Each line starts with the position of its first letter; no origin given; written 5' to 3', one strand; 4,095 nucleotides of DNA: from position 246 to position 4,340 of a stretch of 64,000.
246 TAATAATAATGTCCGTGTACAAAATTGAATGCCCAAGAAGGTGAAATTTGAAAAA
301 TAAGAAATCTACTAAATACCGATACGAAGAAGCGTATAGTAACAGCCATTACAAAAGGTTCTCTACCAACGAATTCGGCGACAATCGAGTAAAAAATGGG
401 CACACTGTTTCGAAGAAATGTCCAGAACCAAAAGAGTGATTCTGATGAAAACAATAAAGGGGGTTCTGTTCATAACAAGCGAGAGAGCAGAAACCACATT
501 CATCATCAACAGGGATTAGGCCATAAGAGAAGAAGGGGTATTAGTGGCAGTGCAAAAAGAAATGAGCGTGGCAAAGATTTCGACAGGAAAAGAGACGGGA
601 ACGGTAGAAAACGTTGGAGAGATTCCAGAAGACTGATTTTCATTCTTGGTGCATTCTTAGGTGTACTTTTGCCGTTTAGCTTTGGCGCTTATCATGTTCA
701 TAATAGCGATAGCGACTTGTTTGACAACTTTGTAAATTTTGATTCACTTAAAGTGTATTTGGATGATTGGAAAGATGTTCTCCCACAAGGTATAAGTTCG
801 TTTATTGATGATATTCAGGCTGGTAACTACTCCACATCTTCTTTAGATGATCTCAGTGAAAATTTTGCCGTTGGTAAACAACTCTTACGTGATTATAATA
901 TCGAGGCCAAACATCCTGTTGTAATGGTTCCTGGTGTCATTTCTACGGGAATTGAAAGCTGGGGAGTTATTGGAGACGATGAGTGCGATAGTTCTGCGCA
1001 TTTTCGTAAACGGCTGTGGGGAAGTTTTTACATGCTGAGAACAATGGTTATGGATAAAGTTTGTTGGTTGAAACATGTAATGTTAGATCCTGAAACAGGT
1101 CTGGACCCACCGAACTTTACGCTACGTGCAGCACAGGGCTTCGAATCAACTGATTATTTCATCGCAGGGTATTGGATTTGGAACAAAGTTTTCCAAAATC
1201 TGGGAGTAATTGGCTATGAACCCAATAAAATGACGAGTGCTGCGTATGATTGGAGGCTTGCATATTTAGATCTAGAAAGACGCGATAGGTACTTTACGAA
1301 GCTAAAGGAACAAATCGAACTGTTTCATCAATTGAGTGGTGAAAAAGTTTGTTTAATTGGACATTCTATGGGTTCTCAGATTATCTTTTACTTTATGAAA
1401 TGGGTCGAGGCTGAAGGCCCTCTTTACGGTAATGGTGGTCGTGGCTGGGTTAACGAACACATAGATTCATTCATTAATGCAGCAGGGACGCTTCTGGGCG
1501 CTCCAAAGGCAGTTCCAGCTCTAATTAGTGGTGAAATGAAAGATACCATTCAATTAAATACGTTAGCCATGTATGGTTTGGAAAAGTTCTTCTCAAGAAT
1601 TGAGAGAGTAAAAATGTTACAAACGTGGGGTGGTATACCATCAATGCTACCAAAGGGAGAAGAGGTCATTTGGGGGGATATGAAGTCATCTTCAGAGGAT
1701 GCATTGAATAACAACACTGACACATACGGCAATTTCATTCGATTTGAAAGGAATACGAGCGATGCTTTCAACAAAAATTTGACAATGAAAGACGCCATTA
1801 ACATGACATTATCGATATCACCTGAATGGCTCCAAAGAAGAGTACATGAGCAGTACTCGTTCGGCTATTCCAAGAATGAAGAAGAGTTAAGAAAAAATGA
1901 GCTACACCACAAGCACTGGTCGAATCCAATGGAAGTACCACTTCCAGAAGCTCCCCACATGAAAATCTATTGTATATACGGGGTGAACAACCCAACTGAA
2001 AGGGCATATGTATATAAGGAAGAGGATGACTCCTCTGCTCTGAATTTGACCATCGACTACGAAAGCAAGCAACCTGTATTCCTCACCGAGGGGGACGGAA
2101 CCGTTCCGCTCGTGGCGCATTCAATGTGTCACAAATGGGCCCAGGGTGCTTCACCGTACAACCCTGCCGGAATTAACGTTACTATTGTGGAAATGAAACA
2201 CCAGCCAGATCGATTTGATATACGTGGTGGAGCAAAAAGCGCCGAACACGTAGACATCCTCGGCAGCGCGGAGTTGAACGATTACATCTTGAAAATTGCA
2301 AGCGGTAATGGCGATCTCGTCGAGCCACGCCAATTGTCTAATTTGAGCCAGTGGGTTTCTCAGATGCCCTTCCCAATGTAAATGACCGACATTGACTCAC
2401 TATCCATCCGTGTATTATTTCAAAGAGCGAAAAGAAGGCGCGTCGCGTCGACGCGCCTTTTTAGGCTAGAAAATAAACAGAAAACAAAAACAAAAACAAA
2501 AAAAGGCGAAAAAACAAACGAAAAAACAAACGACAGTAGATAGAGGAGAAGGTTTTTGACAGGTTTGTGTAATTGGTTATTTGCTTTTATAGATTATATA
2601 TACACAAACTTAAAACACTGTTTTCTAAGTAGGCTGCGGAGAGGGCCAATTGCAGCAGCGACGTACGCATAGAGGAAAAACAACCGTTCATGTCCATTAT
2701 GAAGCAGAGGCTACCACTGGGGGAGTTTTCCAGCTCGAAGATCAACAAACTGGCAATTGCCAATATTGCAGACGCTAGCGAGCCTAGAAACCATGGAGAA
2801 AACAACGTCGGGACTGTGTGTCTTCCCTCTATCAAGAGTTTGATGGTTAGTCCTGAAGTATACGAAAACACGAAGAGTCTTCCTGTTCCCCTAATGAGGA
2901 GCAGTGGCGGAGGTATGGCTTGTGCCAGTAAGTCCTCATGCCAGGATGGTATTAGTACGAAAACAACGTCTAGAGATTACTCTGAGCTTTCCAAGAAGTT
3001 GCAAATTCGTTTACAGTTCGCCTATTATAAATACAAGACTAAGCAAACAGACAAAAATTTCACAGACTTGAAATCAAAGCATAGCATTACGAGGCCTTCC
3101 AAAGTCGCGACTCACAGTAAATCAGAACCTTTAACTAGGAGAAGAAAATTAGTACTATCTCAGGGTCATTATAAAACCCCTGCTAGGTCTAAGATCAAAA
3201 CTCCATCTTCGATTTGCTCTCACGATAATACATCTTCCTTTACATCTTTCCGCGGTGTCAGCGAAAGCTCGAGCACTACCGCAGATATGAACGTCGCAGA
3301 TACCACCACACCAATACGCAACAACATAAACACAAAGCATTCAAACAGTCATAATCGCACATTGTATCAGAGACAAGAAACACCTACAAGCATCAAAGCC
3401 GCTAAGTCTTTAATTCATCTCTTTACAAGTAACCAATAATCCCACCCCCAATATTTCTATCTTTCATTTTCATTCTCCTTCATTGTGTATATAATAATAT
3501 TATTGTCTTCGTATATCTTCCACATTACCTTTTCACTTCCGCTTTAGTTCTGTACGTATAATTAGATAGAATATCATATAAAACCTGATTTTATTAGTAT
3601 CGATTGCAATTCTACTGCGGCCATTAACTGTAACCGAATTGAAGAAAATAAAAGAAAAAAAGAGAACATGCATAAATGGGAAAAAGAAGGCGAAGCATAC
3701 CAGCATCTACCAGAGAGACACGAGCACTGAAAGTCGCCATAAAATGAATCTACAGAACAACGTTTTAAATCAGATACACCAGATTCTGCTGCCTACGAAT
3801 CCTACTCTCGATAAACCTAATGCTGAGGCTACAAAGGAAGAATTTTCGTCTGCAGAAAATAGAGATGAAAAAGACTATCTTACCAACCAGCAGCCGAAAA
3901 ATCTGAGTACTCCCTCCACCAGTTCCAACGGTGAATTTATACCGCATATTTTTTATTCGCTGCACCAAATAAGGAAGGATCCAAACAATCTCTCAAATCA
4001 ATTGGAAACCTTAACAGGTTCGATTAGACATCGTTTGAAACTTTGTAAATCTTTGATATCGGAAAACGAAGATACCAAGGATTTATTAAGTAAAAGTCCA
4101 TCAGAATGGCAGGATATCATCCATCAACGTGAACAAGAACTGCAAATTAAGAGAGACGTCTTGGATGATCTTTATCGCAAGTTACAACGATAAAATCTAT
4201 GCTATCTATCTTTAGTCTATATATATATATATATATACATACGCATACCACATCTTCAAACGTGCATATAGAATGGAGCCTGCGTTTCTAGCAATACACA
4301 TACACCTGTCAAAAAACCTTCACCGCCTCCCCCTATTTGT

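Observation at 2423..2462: GC-rich perfect hairpin + T5 (bacterial-terminator look-alike) that is really an MCB cluster upstream of NRM1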

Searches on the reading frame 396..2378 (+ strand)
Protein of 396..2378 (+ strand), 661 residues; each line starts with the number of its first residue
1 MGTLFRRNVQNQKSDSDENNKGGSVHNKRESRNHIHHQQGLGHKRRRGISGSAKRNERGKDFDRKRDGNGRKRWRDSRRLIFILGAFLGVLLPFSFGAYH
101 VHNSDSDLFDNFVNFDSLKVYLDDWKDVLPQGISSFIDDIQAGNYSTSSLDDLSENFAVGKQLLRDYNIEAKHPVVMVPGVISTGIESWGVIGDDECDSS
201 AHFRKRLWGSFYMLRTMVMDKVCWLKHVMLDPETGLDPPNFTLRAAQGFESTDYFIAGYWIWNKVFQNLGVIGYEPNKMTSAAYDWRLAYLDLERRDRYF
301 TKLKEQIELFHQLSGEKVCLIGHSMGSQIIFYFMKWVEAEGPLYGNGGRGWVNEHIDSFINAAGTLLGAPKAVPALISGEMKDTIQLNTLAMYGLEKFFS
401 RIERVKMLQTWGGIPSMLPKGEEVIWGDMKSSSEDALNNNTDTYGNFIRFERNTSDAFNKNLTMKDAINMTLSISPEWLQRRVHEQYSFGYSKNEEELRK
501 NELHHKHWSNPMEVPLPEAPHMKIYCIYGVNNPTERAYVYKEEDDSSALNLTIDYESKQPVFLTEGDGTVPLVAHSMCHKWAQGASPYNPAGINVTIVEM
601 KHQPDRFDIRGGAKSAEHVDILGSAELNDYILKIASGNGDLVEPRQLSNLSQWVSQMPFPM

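Call 9: search_protein_families(library=pfam, proteins=[window:396-2378:+])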
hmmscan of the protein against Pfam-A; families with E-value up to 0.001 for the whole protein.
window:396-2378:+ (661 aa): 1 family
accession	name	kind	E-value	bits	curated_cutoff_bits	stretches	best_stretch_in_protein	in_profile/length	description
PF02450.21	LCAT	-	1.2e-152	509.2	21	1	202-624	1-391/392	Lecithin:cholesterol acyltransferase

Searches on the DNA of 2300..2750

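Call 61: search_rna_families(source=window, start=2300, end=2750, threshold=evalue, max_evalue=1)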
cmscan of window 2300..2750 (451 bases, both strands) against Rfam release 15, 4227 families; matches with E-value up to 1: 2.
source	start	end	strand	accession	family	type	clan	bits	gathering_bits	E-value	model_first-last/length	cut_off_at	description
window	2421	2489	-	RF00519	suhB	Gene; sRNA;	CL00108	25.4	41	0.0035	1-77/77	no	Makes More Granules Regulator RNA (mmgR)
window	2431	2461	+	RF02503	Atu_C9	Gene; sRNA;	-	18.8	40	0.0066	161-192/192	no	Rhizobiales sRNA Atu_C9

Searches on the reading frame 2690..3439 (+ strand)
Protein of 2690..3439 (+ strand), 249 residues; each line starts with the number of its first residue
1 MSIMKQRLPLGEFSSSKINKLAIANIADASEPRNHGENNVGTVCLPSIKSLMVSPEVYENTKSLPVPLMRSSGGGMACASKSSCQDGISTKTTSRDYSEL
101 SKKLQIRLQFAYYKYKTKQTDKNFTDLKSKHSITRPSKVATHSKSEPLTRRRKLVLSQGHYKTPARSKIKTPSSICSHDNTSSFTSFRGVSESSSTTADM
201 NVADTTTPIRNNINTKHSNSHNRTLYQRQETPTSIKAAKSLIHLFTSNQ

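Call 9: search_protein_families(library=pfam, proteins=[window:2690-3436:+])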
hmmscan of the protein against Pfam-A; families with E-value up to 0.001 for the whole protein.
window:2690-3436:+ (249 aa): 1 family
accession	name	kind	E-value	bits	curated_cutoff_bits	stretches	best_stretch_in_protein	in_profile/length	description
PF08528.16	Whi5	-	2.9e-10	40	25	1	103-127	1-25/25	Whi5 like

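Call 12: find_homologous_proteins(query=window:2690-3436:+, max_evalue=0.00001)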
Query window:2690-3436:+ (249 aa): 54 proteins with E <= 0.00001 among 321 candidates.
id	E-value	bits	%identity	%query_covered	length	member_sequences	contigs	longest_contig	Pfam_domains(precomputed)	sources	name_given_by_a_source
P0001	8.6e-138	475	88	100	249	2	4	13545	PF08528.17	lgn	-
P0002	7.8e-129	446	84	100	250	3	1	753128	PF08528.17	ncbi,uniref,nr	ncbi:hypothetical protein SMKI_14G3260 [Saccharomyces mikatae IFO 1815]|uniref:Nrm1p n=1 Tax=Sacchar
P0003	1.8e-113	396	77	100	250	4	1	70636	PF08528.17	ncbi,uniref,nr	ncbi:Nrm1p [Saccharomyces cerevisiae x Saccharomyces kudriavzevii VIN7]|uniref:Nrm1p n=1 Tax=Sacchar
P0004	3.3e-113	395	78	100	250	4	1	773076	PF08528.17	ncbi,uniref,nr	ncbi:hypothetical protein SUVZ_14G3280 [Saccharomyces uvarum]|uniref:Nrm1p n=1 Tax=Saccharomyces uva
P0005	7.2e-113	394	76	100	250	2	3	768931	PF08528.17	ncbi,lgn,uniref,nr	ncbi:hypothetical protein SEUBUCD646_0N03230 [Saccharomyces eubayanus]|uniref:Transcription factor n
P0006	2.1e-108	379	76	100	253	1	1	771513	PF08528.17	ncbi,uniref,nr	ncbi:YNR009W [Saccharomyces arboricola H-6]|uniref:YNR009W n=1 Tax=Saccharomyces arboricola (strain 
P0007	4.1e-92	326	100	61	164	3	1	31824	PF08528.17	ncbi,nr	ncbi:transcriptional co-repressor of MBF-regulated gene expression [Saccharomyces cerevisiae]|nr:tra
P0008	5.0e-31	126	40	100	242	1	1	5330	PF08528.17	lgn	-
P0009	2.7e-29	120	37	99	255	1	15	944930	PF08528.17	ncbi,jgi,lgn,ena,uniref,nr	ncbi:similar to Saccharomyces cerevisiae YNR009W NRM1 Transcriptional co-repressor of MBF (MCB bindi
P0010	3.7e-29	120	39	98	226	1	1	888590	PF08528.17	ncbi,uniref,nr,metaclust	ncbi:hypothetical protein KAFR_0F00900 [Kazachstania africana CBS 2517]|uniref:Transcription factor 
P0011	6.6e-28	116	36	99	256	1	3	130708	PF08528.17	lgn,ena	-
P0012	1.3e-26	112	33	99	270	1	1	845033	PF08528.17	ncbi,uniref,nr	ncbi:similar to Saccharomyces cerevisiae YNR009W NRM1 Transcriptional co-repressor of MBF (MCB bindi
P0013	1.3e-25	108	33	99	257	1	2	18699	PF08528.17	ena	-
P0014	1.4e-25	108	36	100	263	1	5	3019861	PF08528.17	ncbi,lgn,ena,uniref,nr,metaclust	ncbi:hypothetical protein NCAS_0A04690 [Naumovozyma castellii]|uniref:Transcription factor NRM1 n=1 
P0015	1.7e-24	105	35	97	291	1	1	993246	PF08528.17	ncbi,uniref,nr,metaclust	ncbi:Nrm1p KNAG_0D00590 [Huiozyma naganishii CBS 8797]|uniref:Transcription factor NRM1 n=1 Tax=Huio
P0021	1.3e-23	102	36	98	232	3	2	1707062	PF08528.17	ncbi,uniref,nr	ncbi:ZYRO0C05456p [Zygosaccharomyces rouxii]|uniref:ZYRO0C05456p n=1 Tax=Zygosaccharomyces rouxii (s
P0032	4.0e-19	87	32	99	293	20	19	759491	PF08528.17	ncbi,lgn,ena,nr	ncbi:hypothetical protein B1J92_I05764g [Nakaseomyces glabratus]|nr:transcription factor nrm1 [Nakas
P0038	2.5e-17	81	36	99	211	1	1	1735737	PF08528.17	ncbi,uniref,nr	ncbi:hypothetical protein HG536_0A08700 [Torulaspora globosa]|uniref:Transcription factor NRM1 n=1 T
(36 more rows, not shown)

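Call 13: find_encoding_contigs(protein=P0001, flank=3000, max_places=2)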
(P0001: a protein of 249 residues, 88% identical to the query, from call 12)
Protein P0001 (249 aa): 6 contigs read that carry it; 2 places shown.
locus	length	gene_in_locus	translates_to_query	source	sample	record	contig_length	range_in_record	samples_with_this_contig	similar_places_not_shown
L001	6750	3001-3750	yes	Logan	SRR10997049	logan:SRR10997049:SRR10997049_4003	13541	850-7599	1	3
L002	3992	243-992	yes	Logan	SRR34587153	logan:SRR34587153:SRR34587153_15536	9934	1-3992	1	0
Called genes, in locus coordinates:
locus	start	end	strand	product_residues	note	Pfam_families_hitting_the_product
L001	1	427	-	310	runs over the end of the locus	PF03987:Autophagy_act_C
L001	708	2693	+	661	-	PF02450:LCAT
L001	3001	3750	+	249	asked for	PF08528:Whi5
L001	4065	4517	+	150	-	PF07544:Med9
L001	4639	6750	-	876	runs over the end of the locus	PF00270:DEAD, PF00271:Helicase_C, PF04408:WHD_HA2, PF21010:HA2_C (weak), PF07717:OB_NTP_bind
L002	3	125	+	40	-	?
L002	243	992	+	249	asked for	PF08528:Whi5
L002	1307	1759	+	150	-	PF07544:Med9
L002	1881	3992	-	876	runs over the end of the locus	PF00270:DEAD, PF00271:Helicase_C, PF04408:WHD_HA2, PF21010:HA2_C (weak), PF07717:OB_NTP_bind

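Call 14: find_encoding_contigs(protein=P0002, flank=3000, max_places=1)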
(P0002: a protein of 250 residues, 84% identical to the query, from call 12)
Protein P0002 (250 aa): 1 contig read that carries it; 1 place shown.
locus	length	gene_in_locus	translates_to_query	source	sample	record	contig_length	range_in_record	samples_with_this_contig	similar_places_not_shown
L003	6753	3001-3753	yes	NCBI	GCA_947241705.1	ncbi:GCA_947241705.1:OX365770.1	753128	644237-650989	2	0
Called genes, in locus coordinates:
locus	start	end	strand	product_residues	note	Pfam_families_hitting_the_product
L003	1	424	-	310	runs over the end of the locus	PF03987:Autophagy_act_C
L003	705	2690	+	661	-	PF02450:LCAT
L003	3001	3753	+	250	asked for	PF08528:Whi5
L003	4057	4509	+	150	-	PF07544:Med9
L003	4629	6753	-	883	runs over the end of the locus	PF00270:DEAD, PF00271:Helicase_C, PF04408:WHD_HA2, PF21010:HA2_C (weak), PF07717:OB_NTP_bind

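Call 15: find_encoding_contigs(protein=P0003, flank=3000, max_places=1)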
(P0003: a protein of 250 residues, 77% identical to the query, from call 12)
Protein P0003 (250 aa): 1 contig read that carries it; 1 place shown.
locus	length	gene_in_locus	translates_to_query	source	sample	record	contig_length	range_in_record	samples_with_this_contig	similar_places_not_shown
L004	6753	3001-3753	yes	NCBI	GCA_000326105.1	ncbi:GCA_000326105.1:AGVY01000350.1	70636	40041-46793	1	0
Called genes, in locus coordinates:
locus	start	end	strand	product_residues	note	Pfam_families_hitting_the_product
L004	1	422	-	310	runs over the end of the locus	PF03987:Autophagy_act_C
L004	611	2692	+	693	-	PF02450:LCAT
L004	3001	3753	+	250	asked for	PF08528:Whi5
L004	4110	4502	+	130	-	PF07544:Med9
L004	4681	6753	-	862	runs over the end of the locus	PF00270:DEAD, PF00271:Helicase_C, PF04408:WHD_HA2 (weak), PF21010:HA2_C (weak), PF07717:OB_NTP_bind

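Call 16: find_encoding_contigs(protein=P0004, flank=3000, max_places=1)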
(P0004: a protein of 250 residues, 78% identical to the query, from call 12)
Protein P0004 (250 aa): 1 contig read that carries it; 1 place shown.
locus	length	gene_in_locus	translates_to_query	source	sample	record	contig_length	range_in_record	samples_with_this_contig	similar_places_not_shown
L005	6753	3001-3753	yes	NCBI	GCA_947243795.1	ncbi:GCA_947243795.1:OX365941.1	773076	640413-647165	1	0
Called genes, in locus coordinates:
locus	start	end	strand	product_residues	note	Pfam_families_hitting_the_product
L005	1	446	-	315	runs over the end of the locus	PF03987:Autophagy_act_C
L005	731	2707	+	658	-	PF02450:LCAT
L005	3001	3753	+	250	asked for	PF08528:Whi5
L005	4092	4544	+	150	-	PF07544:Med9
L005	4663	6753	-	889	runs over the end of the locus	PF00270:DEAD, PF00271:Helicase_C, PF04408:WHD_HA2, PF21010:HA2_C (weak), PF07717:OB_NTP_bind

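Call 17: find_encoding_contigs(protein=P0005, flank=3000, max_places=1)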
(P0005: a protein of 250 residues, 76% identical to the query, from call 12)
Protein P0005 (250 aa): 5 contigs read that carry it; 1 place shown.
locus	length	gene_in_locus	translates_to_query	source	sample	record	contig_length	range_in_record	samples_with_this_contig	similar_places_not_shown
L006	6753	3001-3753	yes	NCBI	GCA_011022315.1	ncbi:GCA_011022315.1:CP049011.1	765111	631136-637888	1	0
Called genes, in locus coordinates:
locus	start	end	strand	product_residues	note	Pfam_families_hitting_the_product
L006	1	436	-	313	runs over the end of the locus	PF03987:Autophagy_act_C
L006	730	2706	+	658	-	PF02450:LCAT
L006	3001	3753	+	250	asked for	PF08528:Whi5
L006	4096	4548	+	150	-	PF07544:Med9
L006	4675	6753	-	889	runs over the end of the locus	PF00270:DEAD, PF00271:Helicase_C, PF04408:WHD_HA2, PF21010:HA2_C (weak), PF07717:OB_NTP_bind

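Call 18: find_encoding_contigs(protein=P0006, flank=3000, max_places=1)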
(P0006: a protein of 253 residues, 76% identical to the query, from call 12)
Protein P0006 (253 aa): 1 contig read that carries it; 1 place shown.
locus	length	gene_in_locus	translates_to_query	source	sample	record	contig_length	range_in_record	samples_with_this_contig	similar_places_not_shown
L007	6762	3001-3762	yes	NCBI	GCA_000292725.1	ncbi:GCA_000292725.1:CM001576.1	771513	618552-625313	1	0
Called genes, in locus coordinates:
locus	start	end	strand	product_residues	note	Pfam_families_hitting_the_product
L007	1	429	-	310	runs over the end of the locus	PF03987:Autophagy_act_C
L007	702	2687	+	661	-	PF02450:LCAT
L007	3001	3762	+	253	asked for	PF08528:Whi5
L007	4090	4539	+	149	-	PF07544:Med9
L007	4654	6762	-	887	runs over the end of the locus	PF00270:DEAD, PF00271:Helicase_C, PF04408:WHD_HA2 (weak), PF21010:HA2_C (weak), PF07717:OB_NTP_bind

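Call 36: find_encoding_contigs(protein=P0014, flank=2500, max_places=1)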
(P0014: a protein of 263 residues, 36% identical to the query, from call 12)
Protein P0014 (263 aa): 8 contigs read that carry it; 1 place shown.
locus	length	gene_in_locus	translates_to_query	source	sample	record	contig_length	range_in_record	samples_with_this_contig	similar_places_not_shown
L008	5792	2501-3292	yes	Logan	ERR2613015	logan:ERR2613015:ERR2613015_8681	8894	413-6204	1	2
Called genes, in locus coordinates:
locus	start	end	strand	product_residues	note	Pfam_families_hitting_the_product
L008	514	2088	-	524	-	PF26466:DNA_primase_lrg_N, PF04104:DNA_primase_lrg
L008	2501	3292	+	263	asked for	PF08528:Whi5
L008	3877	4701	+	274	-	PF12678:zf-rbx1, PF13639:zf-RING_2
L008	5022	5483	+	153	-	PF07544:Med9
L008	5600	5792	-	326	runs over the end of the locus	PF00903:Glyoxalase, PF13669:Glyoxalase_4 (faint), PF00903:Glyoxalase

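Call 37: find_encoding_contigs(protein=P0032, flank=2500, max_places=1)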
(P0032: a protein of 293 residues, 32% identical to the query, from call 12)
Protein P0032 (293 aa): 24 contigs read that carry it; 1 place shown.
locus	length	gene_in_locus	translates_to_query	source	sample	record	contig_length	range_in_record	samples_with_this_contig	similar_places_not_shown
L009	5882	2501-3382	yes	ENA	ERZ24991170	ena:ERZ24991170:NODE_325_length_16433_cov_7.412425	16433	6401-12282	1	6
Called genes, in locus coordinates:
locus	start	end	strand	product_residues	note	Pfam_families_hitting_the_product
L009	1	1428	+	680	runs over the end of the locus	PF02450:LCAT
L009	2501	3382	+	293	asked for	PF08528:Whi5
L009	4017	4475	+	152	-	PF07544:Med9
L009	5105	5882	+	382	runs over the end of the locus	PF01459:Porin_3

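Call 38: find_encoding_contigs(protein=P0010, flank=2500, max_places=1)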
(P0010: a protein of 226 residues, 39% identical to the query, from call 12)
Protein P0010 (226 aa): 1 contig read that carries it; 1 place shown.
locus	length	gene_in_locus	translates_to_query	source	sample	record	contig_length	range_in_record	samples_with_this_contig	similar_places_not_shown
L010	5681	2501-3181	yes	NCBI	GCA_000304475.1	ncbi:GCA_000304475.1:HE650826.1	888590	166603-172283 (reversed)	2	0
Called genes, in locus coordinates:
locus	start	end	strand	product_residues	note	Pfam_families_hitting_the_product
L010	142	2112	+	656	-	PF02450:LCAT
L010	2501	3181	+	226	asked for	PF08528:Whi5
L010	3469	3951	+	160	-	PF07544:Med9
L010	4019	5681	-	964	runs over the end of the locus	PF00365:PFK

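Call 39: find_encoding_contigs(protein=P0021, flank=2500, max_places=1)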
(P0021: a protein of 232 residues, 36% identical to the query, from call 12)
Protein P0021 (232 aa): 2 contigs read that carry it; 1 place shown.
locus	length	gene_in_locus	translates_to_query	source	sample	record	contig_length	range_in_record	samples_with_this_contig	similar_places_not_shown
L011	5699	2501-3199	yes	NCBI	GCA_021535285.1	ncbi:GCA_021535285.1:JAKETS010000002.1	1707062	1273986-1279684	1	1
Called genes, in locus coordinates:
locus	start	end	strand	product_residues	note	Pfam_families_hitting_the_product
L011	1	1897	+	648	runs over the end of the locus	PF02450:LCAT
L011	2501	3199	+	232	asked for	PF08528:Whi5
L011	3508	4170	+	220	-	PF04622:ERG2_Sigma1R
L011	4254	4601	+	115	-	PF07544:Med9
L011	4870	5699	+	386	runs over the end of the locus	PF01459:Porin_3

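Call 40: find_encoding_contigs(protein=P0038, flank=2500, max_places=1)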
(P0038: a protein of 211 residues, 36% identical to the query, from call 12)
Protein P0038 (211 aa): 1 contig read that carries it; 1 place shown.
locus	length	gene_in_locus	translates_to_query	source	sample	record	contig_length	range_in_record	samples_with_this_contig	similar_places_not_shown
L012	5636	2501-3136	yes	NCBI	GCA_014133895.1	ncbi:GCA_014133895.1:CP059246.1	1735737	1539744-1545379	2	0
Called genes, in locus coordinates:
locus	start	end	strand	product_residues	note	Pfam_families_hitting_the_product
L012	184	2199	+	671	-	PF02450:LCAT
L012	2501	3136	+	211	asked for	PF08528:Whi5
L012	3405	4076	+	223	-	PF04622:ERG2_Sigma1R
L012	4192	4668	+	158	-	PF07544:Med9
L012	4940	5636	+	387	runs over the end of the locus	PF01459:Porin_3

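Call 45: find_encoding_contigs(protein=window:2690-3439:+, flank=1500, max_places=10)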
Protein window:2690-3439:+ (249 aa): 25 contigs read that carry it; 10 places shown.
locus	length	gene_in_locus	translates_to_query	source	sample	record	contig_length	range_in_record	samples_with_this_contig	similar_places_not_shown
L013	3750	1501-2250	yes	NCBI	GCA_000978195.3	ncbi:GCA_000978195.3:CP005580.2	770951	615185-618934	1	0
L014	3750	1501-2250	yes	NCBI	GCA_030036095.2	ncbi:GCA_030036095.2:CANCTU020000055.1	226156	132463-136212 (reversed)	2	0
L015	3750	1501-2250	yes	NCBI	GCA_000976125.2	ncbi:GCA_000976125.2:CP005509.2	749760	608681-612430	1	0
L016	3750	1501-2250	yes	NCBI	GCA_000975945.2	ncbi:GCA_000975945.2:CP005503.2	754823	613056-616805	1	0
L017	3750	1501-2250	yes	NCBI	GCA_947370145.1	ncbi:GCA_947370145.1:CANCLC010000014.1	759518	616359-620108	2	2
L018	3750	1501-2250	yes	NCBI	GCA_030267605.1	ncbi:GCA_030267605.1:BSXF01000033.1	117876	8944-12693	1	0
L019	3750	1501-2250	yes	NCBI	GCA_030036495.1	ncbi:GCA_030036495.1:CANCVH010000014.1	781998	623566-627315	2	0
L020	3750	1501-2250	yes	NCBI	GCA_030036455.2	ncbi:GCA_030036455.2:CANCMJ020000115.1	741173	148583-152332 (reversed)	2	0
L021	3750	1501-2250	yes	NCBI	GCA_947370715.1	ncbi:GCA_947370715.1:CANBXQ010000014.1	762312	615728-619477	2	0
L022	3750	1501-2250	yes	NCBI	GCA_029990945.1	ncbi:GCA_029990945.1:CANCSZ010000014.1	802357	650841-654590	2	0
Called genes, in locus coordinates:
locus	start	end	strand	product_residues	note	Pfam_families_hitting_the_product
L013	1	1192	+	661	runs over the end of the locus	PF02450:LCAT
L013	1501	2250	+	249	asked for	PF08528:Whi5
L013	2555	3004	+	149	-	PF07544:Med9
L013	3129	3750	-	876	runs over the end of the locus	PF00270:DEAD, PF00271:Helicase_C, PF04408:WHD_HA2, PF21010:HA2_C (weak), PF07717:OB_NTP_bind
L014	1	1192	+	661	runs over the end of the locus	PF02450:LCAT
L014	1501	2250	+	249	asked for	PF08528:Whi5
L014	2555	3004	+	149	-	PF07544:Med9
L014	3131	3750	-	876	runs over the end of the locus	PF00270:DEAD, PF00271:Helicase_C, PF04408:WHD_HA2, PF21010:HA2_C (weak), PF07717:OB_NTP_bind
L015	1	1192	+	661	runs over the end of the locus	PF02450:LCAT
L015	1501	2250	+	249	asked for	PF08528:Whi5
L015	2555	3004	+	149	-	PF07544:Med9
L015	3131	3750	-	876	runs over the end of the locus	PF00270:DEAD, PF00271:Helicase_C, PF04408:WHD_HA2, PF21010:HA2_C (weak), PF07717:OB_NTP_bind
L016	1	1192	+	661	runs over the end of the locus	PF02450:LCAT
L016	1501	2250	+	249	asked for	PF08528:Whi5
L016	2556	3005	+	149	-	PF07544:Med9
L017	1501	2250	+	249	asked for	PF08528:Whi5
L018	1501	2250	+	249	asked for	PF08528:Whi5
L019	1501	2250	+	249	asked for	PF08528:Whi5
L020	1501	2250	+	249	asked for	PF08528:Whi5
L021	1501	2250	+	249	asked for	PF08528:Whi5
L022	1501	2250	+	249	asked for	PF08528:Whi5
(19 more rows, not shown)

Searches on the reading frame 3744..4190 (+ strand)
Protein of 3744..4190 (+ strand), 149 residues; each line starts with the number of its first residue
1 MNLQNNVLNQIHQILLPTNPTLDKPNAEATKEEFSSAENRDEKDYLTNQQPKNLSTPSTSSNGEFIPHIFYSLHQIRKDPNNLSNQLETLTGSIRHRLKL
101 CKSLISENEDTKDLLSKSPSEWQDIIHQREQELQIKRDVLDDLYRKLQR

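Call 9: search_protein_families(library=pfam, proteins=[window:3744-4190:+])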
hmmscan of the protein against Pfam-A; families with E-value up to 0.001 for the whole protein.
window:3744-4190:+ (149 aa): 1 family
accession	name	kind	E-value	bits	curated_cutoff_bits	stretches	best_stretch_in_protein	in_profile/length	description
PF07544.18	Med9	-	2.3e-24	85.7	26.9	1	64-144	1-77/80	RNA polymerase II transcription mediator complex subunit 9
